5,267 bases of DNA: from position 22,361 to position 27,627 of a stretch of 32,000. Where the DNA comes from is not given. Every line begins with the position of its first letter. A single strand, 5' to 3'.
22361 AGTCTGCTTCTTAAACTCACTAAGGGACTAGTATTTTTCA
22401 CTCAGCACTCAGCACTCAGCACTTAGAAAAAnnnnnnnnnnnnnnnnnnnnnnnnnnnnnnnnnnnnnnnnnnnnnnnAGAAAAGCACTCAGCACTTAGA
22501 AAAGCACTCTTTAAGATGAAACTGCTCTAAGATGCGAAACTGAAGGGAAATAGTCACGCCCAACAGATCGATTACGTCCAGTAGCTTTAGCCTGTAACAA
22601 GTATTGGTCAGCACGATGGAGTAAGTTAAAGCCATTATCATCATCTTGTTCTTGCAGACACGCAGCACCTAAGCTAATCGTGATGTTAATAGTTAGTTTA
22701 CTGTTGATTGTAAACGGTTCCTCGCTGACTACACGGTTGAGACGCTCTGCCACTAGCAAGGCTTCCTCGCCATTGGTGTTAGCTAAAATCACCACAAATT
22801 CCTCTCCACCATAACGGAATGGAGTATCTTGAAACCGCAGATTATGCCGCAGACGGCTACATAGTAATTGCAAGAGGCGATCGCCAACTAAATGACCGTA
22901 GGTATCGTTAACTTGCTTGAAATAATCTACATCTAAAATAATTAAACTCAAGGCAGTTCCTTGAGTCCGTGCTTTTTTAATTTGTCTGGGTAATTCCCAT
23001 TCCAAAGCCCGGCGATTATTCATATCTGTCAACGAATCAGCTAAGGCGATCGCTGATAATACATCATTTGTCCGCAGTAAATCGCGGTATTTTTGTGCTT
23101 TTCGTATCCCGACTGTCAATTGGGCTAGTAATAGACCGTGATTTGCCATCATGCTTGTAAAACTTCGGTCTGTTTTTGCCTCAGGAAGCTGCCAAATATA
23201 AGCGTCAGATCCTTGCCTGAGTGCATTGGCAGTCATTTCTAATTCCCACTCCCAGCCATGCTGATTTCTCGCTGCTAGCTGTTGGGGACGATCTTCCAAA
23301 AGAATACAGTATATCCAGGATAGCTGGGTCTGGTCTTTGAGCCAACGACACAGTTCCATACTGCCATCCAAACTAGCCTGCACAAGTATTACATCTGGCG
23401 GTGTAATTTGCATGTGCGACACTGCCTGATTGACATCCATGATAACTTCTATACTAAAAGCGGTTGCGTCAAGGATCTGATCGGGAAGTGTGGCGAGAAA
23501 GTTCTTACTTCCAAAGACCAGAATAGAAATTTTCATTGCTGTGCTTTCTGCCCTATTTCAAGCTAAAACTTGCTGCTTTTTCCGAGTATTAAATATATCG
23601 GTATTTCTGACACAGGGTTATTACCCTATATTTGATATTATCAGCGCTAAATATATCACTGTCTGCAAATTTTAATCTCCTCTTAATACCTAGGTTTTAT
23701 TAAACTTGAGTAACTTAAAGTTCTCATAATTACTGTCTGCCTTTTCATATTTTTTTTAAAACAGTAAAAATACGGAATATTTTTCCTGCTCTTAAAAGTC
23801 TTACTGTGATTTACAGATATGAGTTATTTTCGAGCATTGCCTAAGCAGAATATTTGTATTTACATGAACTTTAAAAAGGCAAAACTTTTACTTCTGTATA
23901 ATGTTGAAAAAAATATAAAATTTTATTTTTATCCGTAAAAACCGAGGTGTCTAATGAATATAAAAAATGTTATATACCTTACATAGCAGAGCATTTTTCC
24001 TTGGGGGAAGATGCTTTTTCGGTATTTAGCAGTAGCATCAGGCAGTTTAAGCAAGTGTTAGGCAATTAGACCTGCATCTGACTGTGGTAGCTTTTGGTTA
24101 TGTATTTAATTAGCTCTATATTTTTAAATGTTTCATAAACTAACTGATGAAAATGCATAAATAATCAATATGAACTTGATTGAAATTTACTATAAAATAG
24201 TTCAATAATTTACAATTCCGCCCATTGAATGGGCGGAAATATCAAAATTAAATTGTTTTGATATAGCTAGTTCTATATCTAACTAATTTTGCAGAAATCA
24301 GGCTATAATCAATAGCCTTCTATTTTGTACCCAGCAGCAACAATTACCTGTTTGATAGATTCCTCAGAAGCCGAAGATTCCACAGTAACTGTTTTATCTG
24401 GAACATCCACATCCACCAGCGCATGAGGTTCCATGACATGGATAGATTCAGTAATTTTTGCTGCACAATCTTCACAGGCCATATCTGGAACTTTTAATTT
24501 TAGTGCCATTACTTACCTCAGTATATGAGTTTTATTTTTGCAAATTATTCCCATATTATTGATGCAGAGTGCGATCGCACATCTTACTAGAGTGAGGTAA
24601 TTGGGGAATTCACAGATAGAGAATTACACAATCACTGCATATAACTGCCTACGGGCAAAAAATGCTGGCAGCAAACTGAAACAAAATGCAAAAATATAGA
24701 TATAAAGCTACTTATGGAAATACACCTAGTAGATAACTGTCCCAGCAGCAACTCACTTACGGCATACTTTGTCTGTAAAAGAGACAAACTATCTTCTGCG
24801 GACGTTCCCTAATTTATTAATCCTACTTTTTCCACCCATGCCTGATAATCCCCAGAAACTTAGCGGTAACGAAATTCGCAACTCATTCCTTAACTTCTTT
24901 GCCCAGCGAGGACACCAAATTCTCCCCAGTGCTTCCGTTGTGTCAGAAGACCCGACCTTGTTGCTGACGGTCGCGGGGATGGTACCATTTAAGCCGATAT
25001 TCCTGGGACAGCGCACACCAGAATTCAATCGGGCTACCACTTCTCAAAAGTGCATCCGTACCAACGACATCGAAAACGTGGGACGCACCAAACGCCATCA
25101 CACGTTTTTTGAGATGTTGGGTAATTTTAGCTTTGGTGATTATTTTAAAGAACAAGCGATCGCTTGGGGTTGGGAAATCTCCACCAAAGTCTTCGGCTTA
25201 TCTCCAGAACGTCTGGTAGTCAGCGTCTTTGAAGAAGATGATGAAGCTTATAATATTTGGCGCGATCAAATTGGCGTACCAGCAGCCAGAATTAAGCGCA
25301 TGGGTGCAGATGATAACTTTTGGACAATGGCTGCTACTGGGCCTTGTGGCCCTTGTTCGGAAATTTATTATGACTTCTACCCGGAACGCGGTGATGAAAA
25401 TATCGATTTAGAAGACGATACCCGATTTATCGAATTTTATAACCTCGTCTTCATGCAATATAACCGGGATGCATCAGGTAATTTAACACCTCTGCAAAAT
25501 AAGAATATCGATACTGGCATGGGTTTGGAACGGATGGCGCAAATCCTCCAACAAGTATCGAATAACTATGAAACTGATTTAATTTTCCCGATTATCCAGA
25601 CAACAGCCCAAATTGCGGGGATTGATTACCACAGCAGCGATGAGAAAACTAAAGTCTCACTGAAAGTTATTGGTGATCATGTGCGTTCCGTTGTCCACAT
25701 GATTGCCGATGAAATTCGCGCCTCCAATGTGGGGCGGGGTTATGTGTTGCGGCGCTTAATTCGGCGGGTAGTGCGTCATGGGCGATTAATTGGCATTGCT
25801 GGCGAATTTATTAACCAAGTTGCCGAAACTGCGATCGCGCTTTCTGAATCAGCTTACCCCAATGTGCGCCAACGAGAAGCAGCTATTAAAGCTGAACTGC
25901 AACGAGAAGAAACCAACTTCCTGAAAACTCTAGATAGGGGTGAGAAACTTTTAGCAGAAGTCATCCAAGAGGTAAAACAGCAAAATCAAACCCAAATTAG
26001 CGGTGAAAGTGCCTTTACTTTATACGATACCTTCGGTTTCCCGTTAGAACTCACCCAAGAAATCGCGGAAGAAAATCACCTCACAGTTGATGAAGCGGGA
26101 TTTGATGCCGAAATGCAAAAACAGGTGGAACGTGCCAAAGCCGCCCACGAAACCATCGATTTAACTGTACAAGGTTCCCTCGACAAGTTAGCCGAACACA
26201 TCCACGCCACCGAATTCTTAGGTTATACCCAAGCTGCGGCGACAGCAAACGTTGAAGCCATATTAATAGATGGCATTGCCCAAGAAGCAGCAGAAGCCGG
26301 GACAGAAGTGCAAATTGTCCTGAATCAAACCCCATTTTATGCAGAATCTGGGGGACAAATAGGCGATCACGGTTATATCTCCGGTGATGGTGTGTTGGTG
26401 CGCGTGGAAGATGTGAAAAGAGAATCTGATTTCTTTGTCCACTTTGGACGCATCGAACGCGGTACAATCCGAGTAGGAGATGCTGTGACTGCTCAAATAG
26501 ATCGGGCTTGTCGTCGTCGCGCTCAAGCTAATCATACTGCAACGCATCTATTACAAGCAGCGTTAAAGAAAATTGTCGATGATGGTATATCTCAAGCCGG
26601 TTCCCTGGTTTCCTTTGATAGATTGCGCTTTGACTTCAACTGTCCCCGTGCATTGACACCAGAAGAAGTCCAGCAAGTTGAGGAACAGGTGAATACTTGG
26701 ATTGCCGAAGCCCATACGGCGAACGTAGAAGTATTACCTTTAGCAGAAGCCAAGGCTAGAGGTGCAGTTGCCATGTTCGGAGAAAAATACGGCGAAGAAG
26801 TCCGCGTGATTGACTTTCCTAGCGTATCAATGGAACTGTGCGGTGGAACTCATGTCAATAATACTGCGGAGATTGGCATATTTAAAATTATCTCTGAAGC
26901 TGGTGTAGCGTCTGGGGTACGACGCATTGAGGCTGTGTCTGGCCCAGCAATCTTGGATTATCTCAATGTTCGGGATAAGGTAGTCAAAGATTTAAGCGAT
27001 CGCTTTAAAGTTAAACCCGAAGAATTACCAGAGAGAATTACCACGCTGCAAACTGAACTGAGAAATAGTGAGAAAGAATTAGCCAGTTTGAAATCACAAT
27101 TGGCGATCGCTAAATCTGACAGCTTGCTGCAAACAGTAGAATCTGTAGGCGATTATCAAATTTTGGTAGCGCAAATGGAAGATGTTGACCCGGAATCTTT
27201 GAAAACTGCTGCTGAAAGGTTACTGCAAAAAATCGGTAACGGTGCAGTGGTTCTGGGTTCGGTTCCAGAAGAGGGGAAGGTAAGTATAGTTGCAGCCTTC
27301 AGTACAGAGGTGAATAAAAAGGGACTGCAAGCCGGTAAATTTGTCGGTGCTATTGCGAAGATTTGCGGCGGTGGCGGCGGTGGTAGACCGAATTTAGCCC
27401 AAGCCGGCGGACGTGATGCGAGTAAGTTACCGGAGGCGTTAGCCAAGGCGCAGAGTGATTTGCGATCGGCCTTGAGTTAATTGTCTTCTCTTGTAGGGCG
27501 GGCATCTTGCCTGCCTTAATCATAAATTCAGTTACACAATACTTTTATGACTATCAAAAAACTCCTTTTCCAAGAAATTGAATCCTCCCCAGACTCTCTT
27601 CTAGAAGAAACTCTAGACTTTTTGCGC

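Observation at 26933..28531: Relic of a second alaS allele 1,446 bp downstream of its counterpart; 10 of 11 differences are synonymous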

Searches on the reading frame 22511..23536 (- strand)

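Call 39: search_protein_families(library=pfam, proteins=[window:22511-23536:-], max_evalue=0.001)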
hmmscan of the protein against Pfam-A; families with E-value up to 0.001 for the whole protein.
window:22511-23536:- (341 aa): 1 family
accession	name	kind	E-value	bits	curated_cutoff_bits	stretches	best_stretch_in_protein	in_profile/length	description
PF00990.26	GGDEF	-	2.1e-45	154.8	23.8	1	165-323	2-161/161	Diguanylate cyclase, GGDEF domain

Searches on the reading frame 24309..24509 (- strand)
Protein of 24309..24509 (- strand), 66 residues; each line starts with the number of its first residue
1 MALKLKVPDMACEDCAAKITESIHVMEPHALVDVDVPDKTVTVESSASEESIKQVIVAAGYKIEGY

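Call 6: search_protein_families(library=pfam, proteins=[window:24309-24509:-], max_evalue=0.1)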
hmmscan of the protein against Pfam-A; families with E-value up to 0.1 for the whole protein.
window:24309-24509:- (66 aa): 2 families
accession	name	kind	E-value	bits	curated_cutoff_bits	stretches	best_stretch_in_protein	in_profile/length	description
PF00403.32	HMA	-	7.9e-11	42.6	24.8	1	5-62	2-62/62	Heavy-metal-associated domain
PF11653.13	VirionAssem_T7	-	0.099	13.6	25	0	23-62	45-85/99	Bacteriophage T7 virion assembly protein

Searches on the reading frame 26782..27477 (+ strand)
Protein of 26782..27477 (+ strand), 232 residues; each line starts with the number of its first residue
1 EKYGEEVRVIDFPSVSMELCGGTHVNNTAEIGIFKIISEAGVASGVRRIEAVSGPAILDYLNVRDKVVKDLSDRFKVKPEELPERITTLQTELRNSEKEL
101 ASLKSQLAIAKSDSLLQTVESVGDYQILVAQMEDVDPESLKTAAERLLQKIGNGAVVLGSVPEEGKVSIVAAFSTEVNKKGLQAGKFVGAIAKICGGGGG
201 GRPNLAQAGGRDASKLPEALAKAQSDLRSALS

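Call 8: find_related_loci(query=window:26782-27477:+, collection=genome_contigs, flank=10000)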
Query window:26782-27477:+ (232 aa) in genome_contigs; peptide patterns used: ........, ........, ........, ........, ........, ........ (x = any residue, [..] = any of these).
600 stretches matched a pattern (row limit reached: there are more); 431 encode a relative of the query (tblastn E <= 1e-3); the best 80 are kept; 80 distinct loci.
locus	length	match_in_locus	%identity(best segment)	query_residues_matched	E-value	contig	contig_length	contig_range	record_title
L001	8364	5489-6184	96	1-232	3e-145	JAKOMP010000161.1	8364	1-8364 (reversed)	MAG: Cyanocohniella sp. LLY scaffold_437, whole genome shotgun sequence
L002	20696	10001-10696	94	1-232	5e-136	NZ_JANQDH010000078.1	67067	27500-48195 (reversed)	Chrysosporum bergii ANA360D k141_4214, whole genome shotgun sequence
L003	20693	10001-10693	91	1-231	6e-135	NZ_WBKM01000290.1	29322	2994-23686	Nostoc sp. WHI contig-23, whole genome shotgun sequence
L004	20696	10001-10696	96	1-232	5e-146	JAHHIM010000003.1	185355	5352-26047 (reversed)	MAG: Trichormus sp. ATA11-4-KO1 scaffold_18_c1, whole genome shotgun sequence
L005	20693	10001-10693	91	1-231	8e-134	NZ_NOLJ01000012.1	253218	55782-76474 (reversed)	Nostoc sp. 'Peltigera membranacea cyanobiont' 210A scaffold12, whole genome shotgun sequence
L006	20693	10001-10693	90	1-231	3e-133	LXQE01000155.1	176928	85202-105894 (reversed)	Nostoc punctiforme NIES-2108 scaffold39.1, whole genome shotgun sequence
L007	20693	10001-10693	91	1-231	6e-134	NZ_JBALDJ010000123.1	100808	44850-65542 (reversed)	MAG: Nostoc sp. isolate P14320 bin 11 NODE_106_length_100808_cov_54.882766, whole genome shotgun sequence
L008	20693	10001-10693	91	1-231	2e-133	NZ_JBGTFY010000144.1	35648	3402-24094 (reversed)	MAG: Nostoc sp. isolate JTS-RE202 k141_4285493, whole genome shotgun sequence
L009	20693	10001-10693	90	1-231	7e-133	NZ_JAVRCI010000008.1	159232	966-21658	MAG: Nostoc sp. DedQUE12b contig_8, whole genome shotgun sequence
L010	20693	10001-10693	90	1-231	8e-133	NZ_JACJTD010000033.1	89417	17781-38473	Nostoc foliaceum FACHB-393 contig33, whole genome shotgun sequence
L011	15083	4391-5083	90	1-231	1e-132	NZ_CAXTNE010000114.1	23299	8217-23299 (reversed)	MAG: uncultured Nostoc sp. isolate public_SRR14722161_metawrap_bin.1 public_SRR14722161_metawrap_bin.1_114, whole genome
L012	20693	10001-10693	90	1-231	7e-133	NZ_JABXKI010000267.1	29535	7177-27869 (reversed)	MAG: Nostoc sp. NMS4 NODE_1651_length_29535_cov_15.9263, whole genome shotgun sequence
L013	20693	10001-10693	90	1-231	7e-133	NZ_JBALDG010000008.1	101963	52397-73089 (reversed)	MAG: Nostoc sp. isolate P14264 bin 5 NODE_212_length_101963_cov_57.049289, whole genome shotgun sequence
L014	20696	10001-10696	90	1-232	7e-133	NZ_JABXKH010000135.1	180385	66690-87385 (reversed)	MAG: Nostoc sp. NMS2 NODE_38_length_180385_cov_261.652, whole genome shotgun sequence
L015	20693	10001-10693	90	1-231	1e-132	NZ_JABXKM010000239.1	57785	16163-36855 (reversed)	MAG: Nostoc sp. NOS(2021) isolate NOS NODE_27_length_57785_cov_12.1306, whole genome shotgun sequence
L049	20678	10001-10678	91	1-226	2e-131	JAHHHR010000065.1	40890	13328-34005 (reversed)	MAG: Nostoc desertorum CM1-VF14 scaffold_365_c1, whole genome shotgun sequence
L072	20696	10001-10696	87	1-232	1e-127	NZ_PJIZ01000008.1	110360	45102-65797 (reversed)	Nostoc sp. CMAA1605 contig008, whole genome shotgun sequence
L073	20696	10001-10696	87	1-232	3e-127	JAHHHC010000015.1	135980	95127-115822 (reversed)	MAG: Desmonostoc vinosum HA7617-LM4 scaffold_51_c1, whole genome shotgun sequence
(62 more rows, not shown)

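Call 39: search_protein_families(library=pfam, proteins=[L049:11411-11656:+, L049:11653-12099:+, L001:7518-7928:-], max_evalue=0.001)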
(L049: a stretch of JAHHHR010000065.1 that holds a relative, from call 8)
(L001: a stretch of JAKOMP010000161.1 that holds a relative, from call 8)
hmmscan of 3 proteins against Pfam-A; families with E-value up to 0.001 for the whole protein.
L049:11411-11656:+ (81 aa): 0 families

L049:11653-12099:+ (148 aa): 4 families
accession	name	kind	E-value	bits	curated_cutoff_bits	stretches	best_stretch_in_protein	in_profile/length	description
PF13470.12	PIN_3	-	6.4e-17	62.9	27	1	4-111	1-113/115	PIN domain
PF01850.27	PIN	-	6.1e-07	30.5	23.6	1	5-115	1-115/120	PIN domain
PF24109.1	DUF7384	-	5.4e-05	23.7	27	1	3-132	5-122/153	Family of unknown function (DUF7384)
PF10130.15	PIN_2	-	9.4e-05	23.1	22.4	0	6-114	1-115/133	PIN domain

L001:7518-7928:- (136 aa): 1 family
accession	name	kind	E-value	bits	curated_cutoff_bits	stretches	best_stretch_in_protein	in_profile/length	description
PF01850.27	PIN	-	4.9e-09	37.3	23.6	1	3-122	1-116/120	PIN domain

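Call 62: search_protein_families(library=pfam, proteins=[L072:10739-11020:+, L073:10790-11005:-, L073:11002-11232:-], max_evalue=0.01)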
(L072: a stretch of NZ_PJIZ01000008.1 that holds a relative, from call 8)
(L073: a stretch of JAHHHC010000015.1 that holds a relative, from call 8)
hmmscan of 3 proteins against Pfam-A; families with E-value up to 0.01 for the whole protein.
L072:10739-11020:+ (93 aa): 0 families

L073:10790-11005:- (71 aa): 2 families
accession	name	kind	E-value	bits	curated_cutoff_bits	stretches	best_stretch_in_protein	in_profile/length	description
PF15919.11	HicB_lk_antitox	-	7.4e-10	39.5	27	1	4-62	1-60/123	HicB_like antitoxin of bacterial toxin-antitoxin system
PF21748.3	UPF0150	-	0.0015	18.8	27.3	1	12-47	18-53/64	UPF0150-like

L073:11002-11232:- (76 aa): 1 family
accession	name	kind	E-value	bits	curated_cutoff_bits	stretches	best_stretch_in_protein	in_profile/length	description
PF07927.17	HicA_toxin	-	5.9e-23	81.2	27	1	19-75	2-58/58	HicA toxin of bacterial toxin-antitoxin,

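Call 63: search_protein_families(library=padloc, proteins=[L072:10739-11020:+], max_evalue=0.01)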
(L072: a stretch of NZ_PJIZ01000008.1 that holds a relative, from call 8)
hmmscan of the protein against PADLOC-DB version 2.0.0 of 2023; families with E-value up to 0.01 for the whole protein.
L072:10739-11020:+ (93 aa): 0 families
